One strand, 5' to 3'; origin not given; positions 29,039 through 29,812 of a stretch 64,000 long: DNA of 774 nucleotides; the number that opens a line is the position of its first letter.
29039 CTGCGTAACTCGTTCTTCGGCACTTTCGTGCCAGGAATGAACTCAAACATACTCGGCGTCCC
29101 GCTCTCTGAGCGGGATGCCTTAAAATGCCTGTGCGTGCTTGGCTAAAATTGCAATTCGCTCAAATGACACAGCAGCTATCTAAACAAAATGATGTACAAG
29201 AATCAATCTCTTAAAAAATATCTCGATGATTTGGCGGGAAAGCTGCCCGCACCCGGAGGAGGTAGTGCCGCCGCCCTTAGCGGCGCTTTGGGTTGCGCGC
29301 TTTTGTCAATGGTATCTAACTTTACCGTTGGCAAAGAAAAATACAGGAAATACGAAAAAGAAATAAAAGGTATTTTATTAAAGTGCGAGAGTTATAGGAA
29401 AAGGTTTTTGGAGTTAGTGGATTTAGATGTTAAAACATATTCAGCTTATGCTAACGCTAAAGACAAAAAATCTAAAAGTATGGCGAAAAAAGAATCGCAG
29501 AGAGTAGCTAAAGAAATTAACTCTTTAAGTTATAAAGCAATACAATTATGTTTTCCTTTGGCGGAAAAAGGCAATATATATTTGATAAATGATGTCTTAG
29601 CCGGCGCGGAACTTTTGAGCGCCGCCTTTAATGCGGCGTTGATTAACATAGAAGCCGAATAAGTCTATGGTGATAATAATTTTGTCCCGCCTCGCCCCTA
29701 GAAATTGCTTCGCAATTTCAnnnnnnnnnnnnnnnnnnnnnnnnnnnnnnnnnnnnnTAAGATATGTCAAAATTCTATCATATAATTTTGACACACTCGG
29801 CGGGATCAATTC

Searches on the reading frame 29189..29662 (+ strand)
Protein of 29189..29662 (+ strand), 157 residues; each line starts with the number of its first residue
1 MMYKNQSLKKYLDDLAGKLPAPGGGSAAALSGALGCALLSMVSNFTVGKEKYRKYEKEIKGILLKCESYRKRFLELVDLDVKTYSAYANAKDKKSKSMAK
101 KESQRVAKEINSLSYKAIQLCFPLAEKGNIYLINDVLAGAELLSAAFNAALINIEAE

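Call 47: find_encoding_contigs(protein=window:29189-29662:+, flank=1200, max_places=10)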
Protein window:29189-29662:+ (157 aa): 7 contigs read that carry it; 4 places shown.
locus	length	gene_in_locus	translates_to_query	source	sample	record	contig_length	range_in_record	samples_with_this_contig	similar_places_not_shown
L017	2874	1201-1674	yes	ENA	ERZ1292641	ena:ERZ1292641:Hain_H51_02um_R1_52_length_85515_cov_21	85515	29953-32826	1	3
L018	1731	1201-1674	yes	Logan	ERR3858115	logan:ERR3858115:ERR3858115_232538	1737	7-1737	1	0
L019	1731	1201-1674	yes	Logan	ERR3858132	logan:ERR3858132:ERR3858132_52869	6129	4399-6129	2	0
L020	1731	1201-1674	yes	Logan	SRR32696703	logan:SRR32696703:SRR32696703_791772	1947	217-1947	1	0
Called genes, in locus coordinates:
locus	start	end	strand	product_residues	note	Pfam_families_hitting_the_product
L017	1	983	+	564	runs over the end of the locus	PF01268:FTHFS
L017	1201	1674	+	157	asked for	PF04961:FTCD_C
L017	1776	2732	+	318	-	PF00763:THF_DHG_CYH, PF02882:THF_DHG_CYH_C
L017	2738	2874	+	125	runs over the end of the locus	-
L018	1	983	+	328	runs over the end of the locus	?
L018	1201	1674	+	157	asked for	PF04961:FTCD_C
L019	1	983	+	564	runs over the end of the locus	PF01268:FTHFS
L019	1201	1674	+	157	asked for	PF04961:FTCD_C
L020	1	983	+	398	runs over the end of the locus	?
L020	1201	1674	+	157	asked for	PF04961:FTCD_C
